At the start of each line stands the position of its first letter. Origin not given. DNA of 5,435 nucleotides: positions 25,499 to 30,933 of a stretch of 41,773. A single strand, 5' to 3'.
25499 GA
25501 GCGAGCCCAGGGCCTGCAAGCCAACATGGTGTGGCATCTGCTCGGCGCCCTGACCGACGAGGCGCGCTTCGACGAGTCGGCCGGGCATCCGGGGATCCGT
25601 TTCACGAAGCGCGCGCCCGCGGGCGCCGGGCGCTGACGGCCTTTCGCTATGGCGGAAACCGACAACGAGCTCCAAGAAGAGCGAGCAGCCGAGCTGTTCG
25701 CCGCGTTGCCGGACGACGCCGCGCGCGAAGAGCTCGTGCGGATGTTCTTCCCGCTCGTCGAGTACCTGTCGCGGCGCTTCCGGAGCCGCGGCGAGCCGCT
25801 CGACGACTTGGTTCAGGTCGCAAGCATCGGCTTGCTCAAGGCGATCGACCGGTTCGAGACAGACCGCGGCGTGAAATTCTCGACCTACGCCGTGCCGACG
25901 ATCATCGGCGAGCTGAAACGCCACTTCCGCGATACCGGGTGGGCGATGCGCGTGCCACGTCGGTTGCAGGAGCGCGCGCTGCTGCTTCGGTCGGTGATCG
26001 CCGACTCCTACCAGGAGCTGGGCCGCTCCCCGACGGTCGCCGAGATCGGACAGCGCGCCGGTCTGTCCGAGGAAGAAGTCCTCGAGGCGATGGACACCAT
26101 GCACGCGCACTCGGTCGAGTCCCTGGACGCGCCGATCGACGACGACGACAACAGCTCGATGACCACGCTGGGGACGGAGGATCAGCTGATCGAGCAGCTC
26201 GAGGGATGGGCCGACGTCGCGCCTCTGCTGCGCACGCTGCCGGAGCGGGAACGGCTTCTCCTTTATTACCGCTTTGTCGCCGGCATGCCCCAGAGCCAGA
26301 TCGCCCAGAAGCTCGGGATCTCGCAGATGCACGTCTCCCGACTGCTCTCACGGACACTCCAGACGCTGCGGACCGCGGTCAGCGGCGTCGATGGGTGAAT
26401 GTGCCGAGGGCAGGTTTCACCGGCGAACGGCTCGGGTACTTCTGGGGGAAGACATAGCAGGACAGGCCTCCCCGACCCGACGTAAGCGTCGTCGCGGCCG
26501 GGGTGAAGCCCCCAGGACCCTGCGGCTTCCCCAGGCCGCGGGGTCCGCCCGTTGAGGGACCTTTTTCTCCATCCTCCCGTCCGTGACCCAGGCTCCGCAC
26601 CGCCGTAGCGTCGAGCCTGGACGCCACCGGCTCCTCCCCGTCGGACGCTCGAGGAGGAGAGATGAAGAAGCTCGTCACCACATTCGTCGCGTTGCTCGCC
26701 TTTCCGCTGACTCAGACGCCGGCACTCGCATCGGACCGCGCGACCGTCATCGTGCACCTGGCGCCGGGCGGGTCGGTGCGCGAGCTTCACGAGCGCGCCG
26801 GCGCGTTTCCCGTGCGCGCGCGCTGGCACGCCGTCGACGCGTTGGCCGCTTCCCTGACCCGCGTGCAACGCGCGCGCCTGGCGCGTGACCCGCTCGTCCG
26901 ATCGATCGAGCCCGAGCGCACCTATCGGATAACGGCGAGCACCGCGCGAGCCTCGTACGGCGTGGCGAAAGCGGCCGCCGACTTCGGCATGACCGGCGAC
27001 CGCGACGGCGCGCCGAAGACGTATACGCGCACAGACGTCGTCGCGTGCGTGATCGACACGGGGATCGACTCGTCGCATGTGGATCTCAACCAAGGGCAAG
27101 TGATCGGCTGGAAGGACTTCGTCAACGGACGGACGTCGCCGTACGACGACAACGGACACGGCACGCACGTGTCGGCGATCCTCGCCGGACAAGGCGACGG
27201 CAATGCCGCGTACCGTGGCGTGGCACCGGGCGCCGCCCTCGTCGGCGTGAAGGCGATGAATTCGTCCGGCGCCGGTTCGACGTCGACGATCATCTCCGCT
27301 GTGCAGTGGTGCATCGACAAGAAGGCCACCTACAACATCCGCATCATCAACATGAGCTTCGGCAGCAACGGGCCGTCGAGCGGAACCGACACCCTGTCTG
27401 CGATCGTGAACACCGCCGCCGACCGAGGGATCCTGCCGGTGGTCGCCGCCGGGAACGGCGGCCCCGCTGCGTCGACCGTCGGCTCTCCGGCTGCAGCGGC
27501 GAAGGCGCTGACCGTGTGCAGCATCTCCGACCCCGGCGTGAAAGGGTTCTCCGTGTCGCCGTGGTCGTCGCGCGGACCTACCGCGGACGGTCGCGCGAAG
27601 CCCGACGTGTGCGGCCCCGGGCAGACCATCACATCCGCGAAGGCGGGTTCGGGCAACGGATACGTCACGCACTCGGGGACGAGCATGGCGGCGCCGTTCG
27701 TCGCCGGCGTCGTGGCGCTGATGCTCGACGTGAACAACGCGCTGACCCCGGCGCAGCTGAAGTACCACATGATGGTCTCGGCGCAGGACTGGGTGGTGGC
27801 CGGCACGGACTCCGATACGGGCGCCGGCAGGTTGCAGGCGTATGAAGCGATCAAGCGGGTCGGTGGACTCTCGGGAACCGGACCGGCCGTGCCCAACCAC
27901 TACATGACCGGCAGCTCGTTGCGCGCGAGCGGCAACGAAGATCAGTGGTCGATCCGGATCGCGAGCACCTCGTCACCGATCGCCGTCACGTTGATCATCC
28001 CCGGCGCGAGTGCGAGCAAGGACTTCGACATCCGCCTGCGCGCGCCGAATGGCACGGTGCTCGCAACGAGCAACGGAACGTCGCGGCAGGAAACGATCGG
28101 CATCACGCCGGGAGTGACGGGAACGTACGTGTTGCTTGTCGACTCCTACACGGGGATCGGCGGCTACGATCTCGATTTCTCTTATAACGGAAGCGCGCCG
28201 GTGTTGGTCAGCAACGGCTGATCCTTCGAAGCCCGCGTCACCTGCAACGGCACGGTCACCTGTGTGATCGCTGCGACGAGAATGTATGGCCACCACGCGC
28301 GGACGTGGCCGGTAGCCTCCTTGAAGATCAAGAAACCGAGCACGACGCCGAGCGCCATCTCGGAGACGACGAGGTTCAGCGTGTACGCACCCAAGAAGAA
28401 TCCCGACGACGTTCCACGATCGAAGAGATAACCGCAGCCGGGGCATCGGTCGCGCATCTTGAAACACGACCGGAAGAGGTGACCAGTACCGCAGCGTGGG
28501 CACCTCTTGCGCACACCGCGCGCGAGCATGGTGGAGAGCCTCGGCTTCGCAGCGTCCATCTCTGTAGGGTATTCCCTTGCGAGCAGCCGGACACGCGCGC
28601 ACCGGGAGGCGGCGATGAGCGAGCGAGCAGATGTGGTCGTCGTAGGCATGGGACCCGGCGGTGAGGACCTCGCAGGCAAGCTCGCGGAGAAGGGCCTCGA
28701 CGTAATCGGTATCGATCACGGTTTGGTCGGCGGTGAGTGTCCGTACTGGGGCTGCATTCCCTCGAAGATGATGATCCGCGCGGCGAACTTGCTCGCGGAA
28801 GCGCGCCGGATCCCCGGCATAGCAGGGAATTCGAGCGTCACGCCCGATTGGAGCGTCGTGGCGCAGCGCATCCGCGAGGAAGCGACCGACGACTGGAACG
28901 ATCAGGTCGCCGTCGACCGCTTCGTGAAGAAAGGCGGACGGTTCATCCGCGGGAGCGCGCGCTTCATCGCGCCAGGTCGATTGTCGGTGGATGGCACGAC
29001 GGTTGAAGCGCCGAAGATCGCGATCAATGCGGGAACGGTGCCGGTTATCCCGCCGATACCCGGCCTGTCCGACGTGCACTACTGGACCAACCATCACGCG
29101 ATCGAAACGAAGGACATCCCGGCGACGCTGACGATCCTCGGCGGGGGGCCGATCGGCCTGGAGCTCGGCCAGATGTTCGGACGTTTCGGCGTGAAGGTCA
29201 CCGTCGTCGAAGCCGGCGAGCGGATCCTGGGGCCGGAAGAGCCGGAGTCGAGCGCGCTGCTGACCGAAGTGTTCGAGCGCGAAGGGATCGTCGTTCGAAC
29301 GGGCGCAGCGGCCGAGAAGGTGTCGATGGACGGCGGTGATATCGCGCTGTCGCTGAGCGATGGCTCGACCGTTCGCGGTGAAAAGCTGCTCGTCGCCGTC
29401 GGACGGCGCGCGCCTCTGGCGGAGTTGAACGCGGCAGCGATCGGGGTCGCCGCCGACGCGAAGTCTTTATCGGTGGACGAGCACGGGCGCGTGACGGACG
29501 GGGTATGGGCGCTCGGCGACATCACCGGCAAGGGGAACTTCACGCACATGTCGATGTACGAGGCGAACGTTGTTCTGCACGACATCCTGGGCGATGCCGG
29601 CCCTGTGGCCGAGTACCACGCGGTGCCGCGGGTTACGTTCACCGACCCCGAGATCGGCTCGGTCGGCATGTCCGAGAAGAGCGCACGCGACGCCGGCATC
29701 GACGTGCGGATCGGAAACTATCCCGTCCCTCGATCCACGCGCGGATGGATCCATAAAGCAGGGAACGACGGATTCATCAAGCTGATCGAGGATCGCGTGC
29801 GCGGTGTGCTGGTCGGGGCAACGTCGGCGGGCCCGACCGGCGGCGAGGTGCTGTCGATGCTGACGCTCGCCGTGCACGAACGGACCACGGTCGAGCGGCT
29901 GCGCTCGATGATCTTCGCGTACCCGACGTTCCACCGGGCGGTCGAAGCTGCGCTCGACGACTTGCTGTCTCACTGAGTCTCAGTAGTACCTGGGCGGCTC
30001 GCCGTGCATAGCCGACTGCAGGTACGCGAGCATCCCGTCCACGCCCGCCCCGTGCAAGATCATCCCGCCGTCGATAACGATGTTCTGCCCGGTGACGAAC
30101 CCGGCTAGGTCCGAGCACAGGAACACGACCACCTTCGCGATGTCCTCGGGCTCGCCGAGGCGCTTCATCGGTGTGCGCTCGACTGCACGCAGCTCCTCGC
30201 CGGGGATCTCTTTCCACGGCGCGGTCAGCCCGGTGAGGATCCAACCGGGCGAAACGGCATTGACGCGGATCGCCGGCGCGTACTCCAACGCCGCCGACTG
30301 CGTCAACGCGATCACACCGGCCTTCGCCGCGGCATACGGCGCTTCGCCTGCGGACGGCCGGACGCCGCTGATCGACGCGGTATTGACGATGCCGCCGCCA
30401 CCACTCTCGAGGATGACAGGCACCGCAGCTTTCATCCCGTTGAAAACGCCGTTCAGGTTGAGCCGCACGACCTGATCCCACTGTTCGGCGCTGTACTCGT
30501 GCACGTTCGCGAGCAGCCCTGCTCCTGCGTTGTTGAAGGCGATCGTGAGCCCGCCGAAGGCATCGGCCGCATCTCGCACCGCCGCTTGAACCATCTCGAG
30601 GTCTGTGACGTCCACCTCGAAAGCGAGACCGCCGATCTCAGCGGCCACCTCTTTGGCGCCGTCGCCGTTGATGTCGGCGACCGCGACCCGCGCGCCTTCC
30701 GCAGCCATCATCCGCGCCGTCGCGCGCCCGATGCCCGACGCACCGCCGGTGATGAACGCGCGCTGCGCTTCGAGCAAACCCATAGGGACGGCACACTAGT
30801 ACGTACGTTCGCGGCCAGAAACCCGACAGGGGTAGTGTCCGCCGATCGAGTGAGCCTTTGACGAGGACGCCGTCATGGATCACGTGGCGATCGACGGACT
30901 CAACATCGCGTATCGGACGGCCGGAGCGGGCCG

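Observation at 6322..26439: Eleven correctly oriented copies of a GTTT-N15-17-GGGNA promoter motif define an apparent local SigB/SigF-type regulon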

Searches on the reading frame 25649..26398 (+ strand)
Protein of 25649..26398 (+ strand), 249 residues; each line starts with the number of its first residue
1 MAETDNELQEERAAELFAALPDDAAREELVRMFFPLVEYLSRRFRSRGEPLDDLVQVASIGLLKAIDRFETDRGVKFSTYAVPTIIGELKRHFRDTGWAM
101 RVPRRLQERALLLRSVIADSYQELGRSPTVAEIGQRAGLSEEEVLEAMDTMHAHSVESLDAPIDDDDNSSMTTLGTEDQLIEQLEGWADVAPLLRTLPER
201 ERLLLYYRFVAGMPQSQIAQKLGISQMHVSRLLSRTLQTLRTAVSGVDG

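Call 7: search_protein_families(library=pfam, proteins=[window:25649-26398:+], max_evalue=0.01)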
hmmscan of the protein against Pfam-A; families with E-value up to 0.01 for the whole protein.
window:25649-26398:+ (249 aa): 13 families
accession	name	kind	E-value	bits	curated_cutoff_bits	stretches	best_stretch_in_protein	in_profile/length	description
PF04545.22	Sigma70_r4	-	6.7e-19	67.6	24.1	1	193-241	1-49/50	Sigma-70, region 4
PF04542.20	Sigma70_r2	-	6.6e-18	64.7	24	1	29-98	1-70/71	Sigma-70 region 2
PF04539.22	Sigma70_r3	-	1.6e-11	44.6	25.3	1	113-174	6-65/78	Sigma-70 region 3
PF08281.18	Sigma70_r4_2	-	2.9e-09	36.9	25.7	1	193-240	7-54/54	Sigma-70, region 4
PF13384.12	HTH_23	-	1.7e-06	28.1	24.6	1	199-235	4-40/50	Homeodomain-like domain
PF22451.2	NirdL-like_HTH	-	4.2e-05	23.5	27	0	131-153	20-42/47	Siroheme decarboxylase NirDL-like HTH domain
PF13545.12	HTH_Crp_2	-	0.00043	20.6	27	0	208-235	18-45/70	Crp-like helix-turn-helix domain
PF13404.12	HTH_AsnC-type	-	0.00065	19.9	27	0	129-151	19-41/42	AsnC-type helix-turn-helix domain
PF13412.12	HTH_24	-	0.0052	16.8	21.9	0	211-235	16-40/48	Winged helix-turn-helix DNA-binding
PF00165.29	HTH_AraC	-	0.006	17.1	26.6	0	217-238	13-34/42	Bacterial regulatory helix-turn-helix proteins, AraC family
PF01381.28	HTH_3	-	0.0063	17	23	0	212-234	9-31/55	Helix-turn-helix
PF00196.25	GerE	-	0.0071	16.4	23.5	0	197-241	3-46/57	Bacterial regulatory proteins, luxR family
PF13518.12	HTH_28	-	0.0097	16.4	25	0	200-235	2-35/52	Helix-turn-helix domain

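Call 8: search_protein_families(library=ncbifam, proteins=[window:25649-26398:+], max_evalue=0.01)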
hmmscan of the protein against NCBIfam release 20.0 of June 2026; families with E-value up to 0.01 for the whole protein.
window:25649-26398:+ (249 aa): 71 families (the best 25 are shown)
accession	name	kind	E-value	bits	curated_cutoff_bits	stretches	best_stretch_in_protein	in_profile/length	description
TIGR02980.1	SigBFG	subfamily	1e-80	270.7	234.35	1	23-244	2-226/227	SigB/SigF/SigG family RNA polymerase sigma factor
NF005514.0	PRK07122.1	subfamily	4.3e-73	245.7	372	1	25-243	41-262/264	RNA polymerase sigma factor SigF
TIGR02941.1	Sigma_B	equivalog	3.7e-52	177.3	315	1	23-244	28-253/255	RNA polymerase sigma factor SigB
TIGR02885.1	spore_sigF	equivalog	5.6e-50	170.3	321.45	1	22-243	9-230/231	RNA polymerase sporulation sigma factor SigF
NF004052.0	PRK05572.1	subfamily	8.8e-50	169.6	311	1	19-244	27-250/252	SigF/SigG family RNA polymerase sporulation sigma factor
NF006071.0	PRK08215.1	equivalog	2e-45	155.4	372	1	8-244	19-257/258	RNA polymerase sporulation sigma factor SigG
TIGR02850.1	spore_sigG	equivalog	1.7e-42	145.6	457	1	8-242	16-252/254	RNA polymerase sporulation sigma factor SigG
NF005644.0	PRK07408.1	subfamily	4e-40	138.1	261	1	15-244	18-253/258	RNA polymerase sigma factor SigF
TIGR02479.1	FliA_WhiG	subfamily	4.9e-33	114.7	189.6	1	29-243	1-222/224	FliA/WhiG family RNA polymerase sigma factor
TIGR02937.1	sigma70-ECF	superfamily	1.1e-31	109.8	42.9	1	25-243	2-164/165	sigma-70 family RNA polymerase sigma factor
NF041931.2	MzaA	equivalog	7e-28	97.9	800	1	23-213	474-670/726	MZA anti-phage system associated sigma-70 family RNA polymerase sigma factor MzaA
TIGR02997.1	Sig70-cyanoRpoD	subfamily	4.6e-27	95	384.5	1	23-241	73-298/298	RNA polymerase sigma factor, RpoD/SigA family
TIGR02393.1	RpoD_Cterm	equivalog_domain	1e-26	94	354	1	25-242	1-226/238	RNA polymerase sigma factor RpoD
NF005920.0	PRK07921.1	subfamily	2.6e-26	92.4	464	1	3-242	68-316/328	RNA polymerase sigma factor SigB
NF005413.0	PRK06986.1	subfamily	1.4e-25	90.6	201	1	25-244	14-236/241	RNA polymerase sigma factor FliA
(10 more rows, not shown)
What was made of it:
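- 25649..26398 (+): SigB/SigF/SigG-family sigma factor, 249 aa. calls 7, 8 (TIGR02980 270.7 bits, above the cutoff), 33
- On SigB/SigF-type (group 3) sigma-dependent promoters: TIGR02980 SigBFG scores 270.7 bits against a cutoff of 234.35 for the protein at 25649-26398 (call 8).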

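Call 9: find_related_loci(query=window:25649-26398:+, collection=genome_contigs, flank=4000)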
Query window:25649-26398:+ (249 aa) in genome_contigs; peptide patterns used: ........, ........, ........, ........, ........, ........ (x = any residue, [..] = any of these).
392 stretches matched a pattern; 64 encode a relative of the query (tblastn E <= 1e-3); 64 distinct loci.
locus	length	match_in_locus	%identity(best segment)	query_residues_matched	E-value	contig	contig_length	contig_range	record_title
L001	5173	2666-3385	99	1-240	3e-159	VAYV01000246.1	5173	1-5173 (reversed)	MAG: Actinobacteria bacterium isolate AC_67 14_0929_05_20cm_scaffold_56855, whole genome shotgun sequence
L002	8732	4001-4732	97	5-249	1e-155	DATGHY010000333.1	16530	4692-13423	MAG TPA_asm: Actinomycetota bacterium isolate SMAG_U9793 k141_694287, whole genome shotgun sequence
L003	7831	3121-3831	65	9-245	5e-98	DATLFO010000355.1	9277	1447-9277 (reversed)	MAG TPA_asm: Actinomycetota bacterium isolate SMAG_U13590 k141_118157, whole genome shotgun sequence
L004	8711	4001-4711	65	9-245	7e-98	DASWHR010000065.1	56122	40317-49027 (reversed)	MAG TPA_asm: Actinomycetota bacterium isolate SMAG_U2847 k141_3115374, whole genome shotgun sequence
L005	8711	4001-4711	58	14-241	3e-81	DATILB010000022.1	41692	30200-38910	MAG TPA_asm: Nocardioidaceae bacterium isolate SMAG_U15733 k141_204083, whole genome shotgun sequence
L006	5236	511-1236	53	13-244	4e-79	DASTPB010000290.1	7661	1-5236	MAG TPA_asm: Nocardioides sp. isolate SMAG_U2186 k141_587170, whole genome shotgun sequence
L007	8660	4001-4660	59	24-241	1e-78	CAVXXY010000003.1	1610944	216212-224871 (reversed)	MAG: uncultured Actinomycetota bacterium isolate MFD04212.bin.1.25 genome assembly, contig: contig_19, whole genome shot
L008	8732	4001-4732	53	12-245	1e-77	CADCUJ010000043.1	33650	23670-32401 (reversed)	MAG: uncultured Nocardioidaceae bacterium isolate AVDCRST_MAG72 genome assembly, contig: NODE272, whole genome shotgun s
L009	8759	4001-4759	52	1-244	2e-75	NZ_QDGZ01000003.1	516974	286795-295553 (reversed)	Nocardioides gansuensis strain WSJ-1 contig3, whole genome shotgun sequence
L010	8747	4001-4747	50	7-245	1e-74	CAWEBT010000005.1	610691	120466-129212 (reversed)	MAG: uncultured Actinomycetota bacterium isolate MFD01275.bin.1.139 genome assembly, contig: contig_2483, whole genome s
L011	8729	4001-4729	54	12-244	5e-74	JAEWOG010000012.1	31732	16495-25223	MAG: Actinomycetes bacterium isolate OH_SBlB_53 k127_1372116, whole genome shotgun sequence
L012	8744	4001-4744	52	7-244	2e-72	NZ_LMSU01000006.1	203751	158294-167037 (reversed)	Nocardioides sp. Soil805 contig_6, whole genome shotgun sequence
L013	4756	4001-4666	55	22-241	8e-72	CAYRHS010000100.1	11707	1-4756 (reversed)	MAG TPA_asm: uncultured Burkholderiales bacterium isolate SRP214966_co7_265 genome assembly, contig: NODE_5053_length_11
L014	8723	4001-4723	50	16-249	3e-69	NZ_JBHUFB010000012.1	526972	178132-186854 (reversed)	Rhodococcus gannanensis strain CGMCC 1.15992 velvet_auto_105_12, whole genome shotgun sequence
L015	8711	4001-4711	50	11-246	3e-68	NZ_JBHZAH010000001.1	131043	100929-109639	Rhodococcus sp. NPDC059234 NPDC059234_387_C2.ctg-0001, whole genome shotgun sequence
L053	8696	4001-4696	46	17-241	4e-56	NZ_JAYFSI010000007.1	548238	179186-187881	Amycolatopsis sp., V23-08 7, whole genome shotgun sequence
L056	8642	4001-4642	45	34-246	7e-56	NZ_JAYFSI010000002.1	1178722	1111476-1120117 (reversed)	Amycolatopsis sp., V23-08 2, whole genome shotgun sequence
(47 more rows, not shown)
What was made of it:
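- The Amycolatopsis genome in the locus set has two such sigma loci, L053 and L056 (call 9).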

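Call 33: search_solved_structures(query=window:25649-26398:+, max_evalue=1e-10, show_alignments=2)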
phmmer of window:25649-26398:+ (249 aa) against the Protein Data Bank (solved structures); distinct sequences matched with E-value up to 1e-10: 66 (the best 60 are shown).
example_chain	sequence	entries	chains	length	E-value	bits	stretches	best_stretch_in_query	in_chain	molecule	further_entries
8x6g_H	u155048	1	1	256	3.6e-41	144.5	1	24-243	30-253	RNA polymerase sigma factor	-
1l0o_C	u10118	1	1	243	5.8e-38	134.1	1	21-240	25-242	sigma factor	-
7pp4_f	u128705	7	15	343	2.8e-23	86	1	2-238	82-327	RNA polymerase sigma factor SigB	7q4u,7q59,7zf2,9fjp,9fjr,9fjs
7xya_F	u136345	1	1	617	1.1e-20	77.6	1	21-223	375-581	RNA polymerase sigma factor RpoD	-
5tw1_F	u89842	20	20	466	4.1e-20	75.7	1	18-241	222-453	RNA polymerase sigma factor SigA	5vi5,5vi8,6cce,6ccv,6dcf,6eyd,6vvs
1rp3_A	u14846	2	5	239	6.3e-20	75.1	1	24-245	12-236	RNA polymerase sigma factor SIGMA-28 (FliA) | RNA polymerase sigma factor FliA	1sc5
7kif_F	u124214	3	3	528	1e-19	74.4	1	17-241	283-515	RNA polymerase sigma factor SigA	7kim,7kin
5uh5_F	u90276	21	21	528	1e-19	74.4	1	17-241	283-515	RNA polymerase sigma factor SigA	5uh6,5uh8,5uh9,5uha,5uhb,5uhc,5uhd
6bzo_F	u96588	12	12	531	1e-19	74.4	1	17-241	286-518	RNA polymerase sigma factor SigA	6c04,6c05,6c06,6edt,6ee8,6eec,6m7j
6pmi_F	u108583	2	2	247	1.1e-19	74.3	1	28-244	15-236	RNA polymerase sigma factor FliA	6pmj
9e7v_F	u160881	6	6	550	1.1e-19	74.2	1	17-241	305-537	RNA polymerase sigma factor SigA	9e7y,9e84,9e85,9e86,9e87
4ljz_F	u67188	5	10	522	2.9e-19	72.9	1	24-182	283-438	RNA polymerase sigma factor RpoD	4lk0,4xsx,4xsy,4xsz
8k59_F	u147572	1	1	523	2.9e-19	72.9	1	24-182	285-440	RNA polymerase sigma factor RpoD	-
5vt0_L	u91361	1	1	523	2.9e-19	72.9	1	24-182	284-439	RNA polymerase sigma factor RpoD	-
8ad1_F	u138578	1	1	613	3.6e-19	72.6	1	24-222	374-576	RNA polymerase sigma factor RpoD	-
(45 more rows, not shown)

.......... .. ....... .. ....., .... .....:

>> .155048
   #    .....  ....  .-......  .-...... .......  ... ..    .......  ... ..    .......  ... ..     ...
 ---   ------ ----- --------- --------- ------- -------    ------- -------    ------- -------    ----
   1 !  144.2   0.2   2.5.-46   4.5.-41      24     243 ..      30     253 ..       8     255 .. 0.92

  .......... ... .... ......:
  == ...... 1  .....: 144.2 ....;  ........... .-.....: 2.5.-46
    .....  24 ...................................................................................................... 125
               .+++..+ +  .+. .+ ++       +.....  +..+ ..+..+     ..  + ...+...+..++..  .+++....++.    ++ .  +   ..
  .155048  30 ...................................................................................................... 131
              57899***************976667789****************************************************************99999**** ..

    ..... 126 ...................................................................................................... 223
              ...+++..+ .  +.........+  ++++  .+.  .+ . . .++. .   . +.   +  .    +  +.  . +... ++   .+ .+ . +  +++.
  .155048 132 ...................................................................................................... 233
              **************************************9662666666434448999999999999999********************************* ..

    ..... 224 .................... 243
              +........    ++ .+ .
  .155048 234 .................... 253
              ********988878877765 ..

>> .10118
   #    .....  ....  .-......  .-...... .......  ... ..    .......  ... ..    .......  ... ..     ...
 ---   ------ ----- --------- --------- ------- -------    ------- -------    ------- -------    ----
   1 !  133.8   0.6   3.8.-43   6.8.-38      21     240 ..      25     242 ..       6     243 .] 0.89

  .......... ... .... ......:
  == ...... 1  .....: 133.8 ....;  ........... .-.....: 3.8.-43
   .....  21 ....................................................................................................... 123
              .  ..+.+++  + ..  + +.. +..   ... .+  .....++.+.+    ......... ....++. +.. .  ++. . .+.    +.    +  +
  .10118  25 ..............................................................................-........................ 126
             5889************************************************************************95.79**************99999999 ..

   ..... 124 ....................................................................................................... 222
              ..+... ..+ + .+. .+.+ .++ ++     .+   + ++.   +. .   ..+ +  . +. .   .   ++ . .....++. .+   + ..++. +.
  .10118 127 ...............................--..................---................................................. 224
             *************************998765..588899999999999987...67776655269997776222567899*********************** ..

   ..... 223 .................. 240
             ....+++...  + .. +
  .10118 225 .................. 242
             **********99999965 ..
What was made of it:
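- Its region 4.2 recognition helix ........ is identical to that of its best PDB match, 8x6g chain H (call 33).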

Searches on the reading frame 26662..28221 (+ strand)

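Call 7: search_protein_families(library=pfam, proteins=[window:26662-28221:+], max_evalue=0.01)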
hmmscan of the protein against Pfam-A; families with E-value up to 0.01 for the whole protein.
window:26662-28221:+ (519 aa): 2 families
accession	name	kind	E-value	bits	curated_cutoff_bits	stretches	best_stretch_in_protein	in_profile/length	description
PF00082.27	Peptidase_S8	-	3.8e-55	187.7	21.8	1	125-389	3-288/288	Subtilase family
PF04151.21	PPC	-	9e-06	26.9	25.9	1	427-495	3-70/70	Bacterial pre-peptidase C-terminal domain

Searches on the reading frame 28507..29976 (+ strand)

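Call 35: search_protein_families(library=pfam, proteins=[window:28507-29976:+], max_evalue=5)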
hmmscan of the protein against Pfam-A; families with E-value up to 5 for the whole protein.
window:28507-29976:+ (489 aa): 14 families
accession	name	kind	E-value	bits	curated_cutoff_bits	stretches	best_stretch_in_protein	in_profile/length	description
PF07992.20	Pyr_redox_2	-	9.4e-49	166.8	26.1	1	42-352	2-290/291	Pyridine nucleotide-disulphide oxidoreductase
PF02852.28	Pyr_redox_dim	-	1.7e-26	93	25.3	1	373-481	1-108/110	Pyridine nucleotide-disulphide oxidoreductase, dimerisation domain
PF00070.33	Pyr_redox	-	3.1e-16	60.1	22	1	208-277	2-71/82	Pyridine nucleotide-disulphide oxidoreductase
PF01494.25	FAD_binding_3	-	7.8e-05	22.5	22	2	209-236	5-32/349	FAD binding domain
PF02826.25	2-Hacid_dh_C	-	0.00046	20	25.1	2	205-239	36-70/178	D-isomer specific 2-hydroxyacid dehydrogenase, NAD binding domain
PF13738.12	Pyr_redox_3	-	0.0006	19.6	30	1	164-311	121-278/305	Pyridine nucleotide-disulphide oxidoreductase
PF05834.18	Lycopene_cycl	-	0.00081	19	23.4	2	208-243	2-39/380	Lycopene cyclase protein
PF01946.23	Thi4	-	0.0014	18.3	26.2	1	40-92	17-71/235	Thi4 family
PF02254.24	TrkA_N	-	0.043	14.6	23.8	1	43-71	1-29/116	TrkA-N domain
PF02737.24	3HCDH_N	-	0.09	13.1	22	1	208-257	2-51/180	3-hydroxyacyl-CoA dehydrogenase, NAD binding domain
PF03721.20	UDPG_MGDP_dh_N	-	0.13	12.2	27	1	207-236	2-31/187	UDP-glucose/GDP-mannose dehydrogenase family, NAD binding domain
PF01134.28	GIDA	-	0.24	10.9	22.1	1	42-107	1-64/391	Glucose inhibited division protein A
PF13450.12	NAD_binding_8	-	0.93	10.3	21.9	1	210-240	1-31/68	NAD(P)-binding Rossmann-like domain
PF03486.20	HI0933_like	-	1.1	9.1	50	0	252-301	115-165/244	HI0933-like protein Rossmann domain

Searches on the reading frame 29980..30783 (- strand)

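Call 37: search_protein_families(library=pfam, proteins=[window:29980-30783:-], max_evalue=0.001)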
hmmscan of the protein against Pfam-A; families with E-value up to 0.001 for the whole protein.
window:29980-30783:- (267 aa): 4 families
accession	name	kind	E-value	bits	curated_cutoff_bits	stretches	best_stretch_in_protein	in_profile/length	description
PF13561.12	adh_short_C2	-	3.6e-67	226.8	27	1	15-241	3-235/236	Enoyl-(Acyl carrier protein) reductase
PF00106.31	adh_short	-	2.6e-52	177.6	26.6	1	8-191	2-191/195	short chain dehydrogenase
PF08659.16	KR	-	3.1e-10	40.7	22.6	1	10-174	4-173/180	KR domain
PF23441.1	SDR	-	0.00092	19.1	27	0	113-243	126-257/258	SDR-like rossmann domain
